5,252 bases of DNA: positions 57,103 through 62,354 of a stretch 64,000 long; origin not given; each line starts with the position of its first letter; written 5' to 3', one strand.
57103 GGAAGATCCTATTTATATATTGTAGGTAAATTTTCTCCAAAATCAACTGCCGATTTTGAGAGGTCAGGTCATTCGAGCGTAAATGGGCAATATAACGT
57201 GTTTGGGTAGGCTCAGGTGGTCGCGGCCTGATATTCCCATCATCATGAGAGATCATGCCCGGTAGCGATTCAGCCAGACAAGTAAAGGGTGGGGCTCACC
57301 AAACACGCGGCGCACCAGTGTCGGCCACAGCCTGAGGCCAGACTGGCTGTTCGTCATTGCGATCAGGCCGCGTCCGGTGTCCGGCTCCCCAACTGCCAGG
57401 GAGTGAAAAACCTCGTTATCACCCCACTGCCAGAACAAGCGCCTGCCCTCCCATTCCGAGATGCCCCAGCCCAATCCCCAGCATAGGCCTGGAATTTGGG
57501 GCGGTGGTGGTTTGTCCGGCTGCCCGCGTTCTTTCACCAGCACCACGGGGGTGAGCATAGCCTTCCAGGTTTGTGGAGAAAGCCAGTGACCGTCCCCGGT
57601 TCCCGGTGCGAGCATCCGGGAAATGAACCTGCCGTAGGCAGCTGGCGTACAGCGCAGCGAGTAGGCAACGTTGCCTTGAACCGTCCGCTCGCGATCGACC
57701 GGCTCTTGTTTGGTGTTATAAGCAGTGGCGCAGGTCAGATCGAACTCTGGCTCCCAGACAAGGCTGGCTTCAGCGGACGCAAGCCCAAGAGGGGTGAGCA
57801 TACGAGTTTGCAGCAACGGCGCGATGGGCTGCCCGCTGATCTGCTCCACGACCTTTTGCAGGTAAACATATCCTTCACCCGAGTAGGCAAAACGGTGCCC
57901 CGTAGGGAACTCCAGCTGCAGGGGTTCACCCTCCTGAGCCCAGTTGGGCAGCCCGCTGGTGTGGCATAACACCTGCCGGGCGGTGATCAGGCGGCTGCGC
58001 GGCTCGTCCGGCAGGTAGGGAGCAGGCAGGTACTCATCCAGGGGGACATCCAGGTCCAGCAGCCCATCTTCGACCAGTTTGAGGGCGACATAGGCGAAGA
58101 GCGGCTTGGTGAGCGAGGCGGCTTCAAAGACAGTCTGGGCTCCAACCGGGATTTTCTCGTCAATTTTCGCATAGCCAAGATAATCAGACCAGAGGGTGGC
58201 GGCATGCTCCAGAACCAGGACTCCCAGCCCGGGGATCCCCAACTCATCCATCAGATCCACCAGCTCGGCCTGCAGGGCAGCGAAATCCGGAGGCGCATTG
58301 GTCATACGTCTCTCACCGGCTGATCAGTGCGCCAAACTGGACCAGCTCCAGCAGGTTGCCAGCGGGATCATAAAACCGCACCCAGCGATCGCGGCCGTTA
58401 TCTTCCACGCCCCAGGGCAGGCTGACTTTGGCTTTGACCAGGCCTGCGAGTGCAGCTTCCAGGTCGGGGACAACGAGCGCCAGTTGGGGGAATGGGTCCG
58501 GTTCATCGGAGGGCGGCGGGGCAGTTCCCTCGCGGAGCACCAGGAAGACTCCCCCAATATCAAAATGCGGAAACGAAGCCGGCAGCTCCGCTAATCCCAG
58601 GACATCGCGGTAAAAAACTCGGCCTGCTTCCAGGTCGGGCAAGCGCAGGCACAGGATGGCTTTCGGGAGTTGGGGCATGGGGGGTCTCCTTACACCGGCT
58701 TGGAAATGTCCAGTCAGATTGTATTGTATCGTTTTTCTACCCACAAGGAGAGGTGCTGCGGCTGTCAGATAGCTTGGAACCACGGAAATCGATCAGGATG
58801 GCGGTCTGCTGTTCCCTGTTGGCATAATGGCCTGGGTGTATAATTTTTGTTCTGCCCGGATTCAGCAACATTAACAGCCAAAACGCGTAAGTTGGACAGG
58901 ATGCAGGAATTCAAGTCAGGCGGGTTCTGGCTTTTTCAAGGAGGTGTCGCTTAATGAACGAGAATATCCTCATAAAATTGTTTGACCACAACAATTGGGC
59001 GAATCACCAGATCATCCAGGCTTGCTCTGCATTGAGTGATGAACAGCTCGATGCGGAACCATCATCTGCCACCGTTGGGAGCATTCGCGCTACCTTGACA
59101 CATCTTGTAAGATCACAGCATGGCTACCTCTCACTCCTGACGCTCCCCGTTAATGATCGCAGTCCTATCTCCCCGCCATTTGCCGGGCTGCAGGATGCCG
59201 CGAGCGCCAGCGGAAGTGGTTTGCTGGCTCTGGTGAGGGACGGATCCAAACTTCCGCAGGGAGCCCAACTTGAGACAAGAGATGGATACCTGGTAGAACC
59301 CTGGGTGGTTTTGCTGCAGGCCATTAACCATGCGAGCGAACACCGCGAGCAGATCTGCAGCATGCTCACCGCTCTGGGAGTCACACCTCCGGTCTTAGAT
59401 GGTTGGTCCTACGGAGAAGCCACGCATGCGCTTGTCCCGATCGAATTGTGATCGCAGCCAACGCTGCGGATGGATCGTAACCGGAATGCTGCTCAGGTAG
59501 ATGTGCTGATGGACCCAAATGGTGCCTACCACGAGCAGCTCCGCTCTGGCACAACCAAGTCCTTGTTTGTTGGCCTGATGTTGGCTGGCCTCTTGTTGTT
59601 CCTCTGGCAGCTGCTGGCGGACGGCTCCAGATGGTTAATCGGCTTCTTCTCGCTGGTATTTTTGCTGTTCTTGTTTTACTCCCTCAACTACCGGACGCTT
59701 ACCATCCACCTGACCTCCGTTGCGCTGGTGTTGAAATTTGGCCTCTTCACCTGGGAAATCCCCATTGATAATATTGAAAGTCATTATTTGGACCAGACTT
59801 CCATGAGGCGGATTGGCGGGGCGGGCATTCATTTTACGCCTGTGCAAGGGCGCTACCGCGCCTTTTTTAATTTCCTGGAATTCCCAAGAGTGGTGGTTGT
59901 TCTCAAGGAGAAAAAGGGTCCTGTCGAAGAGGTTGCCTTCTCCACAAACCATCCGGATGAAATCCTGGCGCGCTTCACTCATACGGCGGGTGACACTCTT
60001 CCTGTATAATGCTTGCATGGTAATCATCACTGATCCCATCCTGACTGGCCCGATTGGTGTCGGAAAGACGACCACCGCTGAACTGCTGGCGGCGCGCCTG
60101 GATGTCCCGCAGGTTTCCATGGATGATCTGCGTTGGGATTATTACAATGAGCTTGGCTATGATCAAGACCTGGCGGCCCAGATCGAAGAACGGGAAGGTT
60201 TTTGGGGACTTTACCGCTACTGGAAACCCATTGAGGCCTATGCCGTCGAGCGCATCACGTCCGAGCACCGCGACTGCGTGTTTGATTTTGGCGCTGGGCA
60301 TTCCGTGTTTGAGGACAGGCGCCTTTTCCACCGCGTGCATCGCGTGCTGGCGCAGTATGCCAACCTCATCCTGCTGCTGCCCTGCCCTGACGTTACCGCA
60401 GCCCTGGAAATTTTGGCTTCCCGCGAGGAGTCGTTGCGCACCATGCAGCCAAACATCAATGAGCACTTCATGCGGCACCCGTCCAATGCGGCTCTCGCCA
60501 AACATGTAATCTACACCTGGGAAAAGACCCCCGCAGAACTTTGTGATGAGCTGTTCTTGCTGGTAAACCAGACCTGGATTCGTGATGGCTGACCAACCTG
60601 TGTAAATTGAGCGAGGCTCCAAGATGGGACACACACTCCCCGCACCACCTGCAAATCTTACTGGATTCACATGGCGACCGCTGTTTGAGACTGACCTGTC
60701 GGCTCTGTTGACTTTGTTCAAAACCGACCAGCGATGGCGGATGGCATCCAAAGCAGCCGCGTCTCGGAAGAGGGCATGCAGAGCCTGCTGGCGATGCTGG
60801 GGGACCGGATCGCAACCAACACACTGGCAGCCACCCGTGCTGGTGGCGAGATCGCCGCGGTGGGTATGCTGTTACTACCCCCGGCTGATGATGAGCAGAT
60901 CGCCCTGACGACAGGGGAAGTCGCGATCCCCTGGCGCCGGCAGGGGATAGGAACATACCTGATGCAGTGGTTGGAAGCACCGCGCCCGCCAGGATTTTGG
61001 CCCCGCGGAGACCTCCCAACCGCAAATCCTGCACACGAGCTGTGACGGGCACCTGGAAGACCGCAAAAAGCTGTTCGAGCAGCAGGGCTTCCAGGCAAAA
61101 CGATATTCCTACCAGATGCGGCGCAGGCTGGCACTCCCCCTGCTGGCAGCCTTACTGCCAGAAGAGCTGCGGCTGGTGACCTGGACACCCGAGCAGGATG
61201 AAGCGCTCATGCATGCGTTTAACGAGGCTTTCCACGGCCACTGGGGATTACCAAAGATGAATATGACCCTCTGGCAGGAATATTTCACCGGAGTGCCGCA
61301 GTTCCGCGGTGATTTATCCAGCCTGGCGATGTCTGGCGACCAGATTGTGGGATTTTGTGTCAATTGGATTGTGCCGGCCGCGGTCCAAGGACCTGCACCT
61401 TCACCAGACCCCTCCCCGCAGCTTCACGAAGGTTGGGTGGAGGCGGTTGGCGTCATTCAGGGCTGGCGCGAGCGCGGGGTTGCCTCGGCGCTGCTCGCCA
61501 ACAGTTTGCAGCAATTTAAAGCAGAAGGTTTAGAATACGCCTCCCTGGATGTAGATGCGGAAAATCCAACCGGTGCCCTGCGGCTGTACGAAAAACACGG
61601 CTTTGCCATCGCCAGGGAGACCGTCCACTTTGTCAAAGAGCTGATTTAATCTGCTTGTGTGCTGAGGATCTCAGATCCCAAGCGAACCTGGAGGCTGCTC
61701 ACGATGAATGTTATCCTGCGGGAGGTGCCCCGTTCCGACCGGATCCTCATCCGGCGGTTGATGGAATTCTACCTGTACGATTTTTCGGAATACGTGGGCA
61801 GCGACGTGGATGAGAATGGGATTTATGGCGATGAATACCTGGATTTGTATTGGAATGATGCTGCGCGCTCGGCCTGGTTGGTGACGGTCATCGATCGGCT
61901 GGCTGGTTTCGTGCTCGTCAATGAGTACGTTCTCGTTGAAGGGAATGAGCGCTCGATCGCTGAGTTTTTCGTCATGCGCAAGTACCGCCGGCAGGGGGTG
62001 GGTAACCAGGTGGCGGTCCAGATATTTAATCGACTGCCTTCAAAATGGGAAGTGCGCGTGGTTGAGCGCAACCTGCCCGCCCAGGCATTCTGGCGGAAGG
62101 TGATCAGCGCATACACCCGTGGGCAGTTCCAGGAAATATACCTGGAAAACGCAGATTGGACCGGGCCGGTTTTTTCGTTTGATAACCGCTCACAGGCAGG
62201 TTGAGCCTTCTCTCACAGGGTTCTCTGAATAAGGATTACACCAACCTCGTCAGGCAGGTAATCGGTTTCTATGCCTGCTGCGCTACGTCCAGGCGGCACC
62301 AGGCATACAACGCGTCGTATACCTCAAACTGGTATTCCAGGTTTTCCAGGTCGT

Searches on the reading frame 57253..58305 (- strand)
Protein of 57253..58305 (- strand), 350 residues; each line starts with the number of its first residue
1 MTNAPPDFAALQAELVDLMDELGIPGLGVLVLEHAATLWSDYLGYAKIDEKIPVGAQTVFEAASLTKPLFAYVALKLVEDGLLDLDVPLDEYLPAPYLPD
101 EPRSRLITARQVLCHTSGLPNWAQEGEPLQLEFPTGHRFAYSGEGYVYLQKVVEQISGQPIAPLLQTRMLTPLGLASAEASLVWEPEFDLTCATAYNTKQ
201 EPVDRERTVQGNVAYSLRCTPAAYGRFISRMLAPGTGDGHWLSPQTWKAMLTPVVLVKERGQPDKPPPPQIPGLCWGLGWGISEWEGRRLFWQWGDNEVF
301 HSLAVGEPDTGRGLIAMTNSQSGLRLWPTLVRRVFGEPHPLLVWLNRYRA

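Call 7: search_protein_families(library=pfam, proteins=[window:57253-58305:-], max_evalue=0.01)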
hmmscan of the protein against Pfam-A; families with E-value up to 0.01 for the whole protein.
window:57253-58305:- (350 aa): 1 family
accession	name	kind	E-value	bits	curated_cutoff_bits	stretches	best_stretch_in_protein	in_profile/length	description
PF00144.29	Beta-lactamase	-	6.2e-48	164.1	27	1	15-323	5-313/329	Beta-lactamase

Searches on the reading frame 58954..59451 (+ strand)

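Call 30: search_protein_families(library=pfam, proteins=[window:58954-59451:+], max_evalue=0.001)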
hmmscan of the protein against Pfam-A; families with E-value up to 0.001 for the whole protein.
window:58954-59451:+ (165 aa): 2 families
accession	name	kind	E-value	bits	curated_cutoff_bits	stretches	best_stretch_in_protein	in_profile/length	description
PF05163.17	DinB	-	8.9e-19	68.5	23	1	1-156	1-160/165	DinB family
PF12867.12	DinB_2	-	6.9e-05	23.7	24.8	1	18-134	7-128/128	DinB superfamily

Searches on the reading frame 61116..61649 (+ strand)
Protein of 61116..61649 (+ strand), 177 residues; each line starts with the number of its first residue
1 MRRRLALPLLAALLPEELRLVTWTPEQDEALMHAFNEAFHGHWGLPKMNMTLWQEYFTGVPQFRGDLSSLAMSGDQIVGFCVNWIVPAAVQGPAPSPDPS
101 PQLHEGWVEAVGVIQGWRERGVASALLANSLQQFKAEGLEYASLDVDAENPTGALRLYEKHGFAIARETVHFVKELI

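Call 30: search_protein_families(library=pfam, proteins=[window:61116-61649:+], max_evalue=0.001)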
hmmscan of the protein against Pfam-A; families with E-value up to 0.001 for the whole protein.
window:61116-61649:+ (177 aa): 3 families
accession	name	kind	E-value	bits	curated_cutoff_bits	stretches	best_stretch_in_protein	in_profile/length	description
PF00583.31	Acetyltransf_1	-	2.4e-11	44.4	20.7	1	31-163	4-116/116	Acetyltransferase (GNAT) family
PF13508.13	Acetyltransf_7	-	2.6e-08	34.5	27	1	71-164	8-83/84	Acetyltransferase (GNAT) domain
PF13673.13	Acetyltransf_10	-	0.00013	22.4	23.6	1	113-164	59-108/128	Acetyltransferase (GNAT) domain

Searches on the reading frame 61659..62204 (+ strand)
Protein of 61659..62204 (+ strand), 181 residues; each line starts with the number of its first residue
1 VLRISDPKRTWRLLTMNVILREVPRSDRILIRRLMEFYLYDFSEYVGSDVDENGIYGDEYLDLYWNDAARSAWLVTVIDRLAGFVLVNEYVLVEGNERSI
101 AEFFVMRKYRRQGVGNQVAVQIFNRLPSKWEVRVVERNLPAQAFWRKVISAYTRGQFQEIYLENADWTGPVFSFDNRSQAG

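Call 30: search_protein_families(library=pfam, proteins=[window:61659-62204:+], max_evalue=0.001)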
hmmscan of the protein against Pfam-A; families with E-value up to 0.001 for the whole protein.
window:61659-62204:+ (181 aa): 1 family
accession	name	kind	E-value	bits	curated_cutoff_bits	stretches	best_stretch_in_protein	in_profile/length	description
PF00583.31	Acetyltransf_1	-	2.1e-07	31.7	20.7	1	56-147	16-113/116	Acetyltransferase (GNAT) family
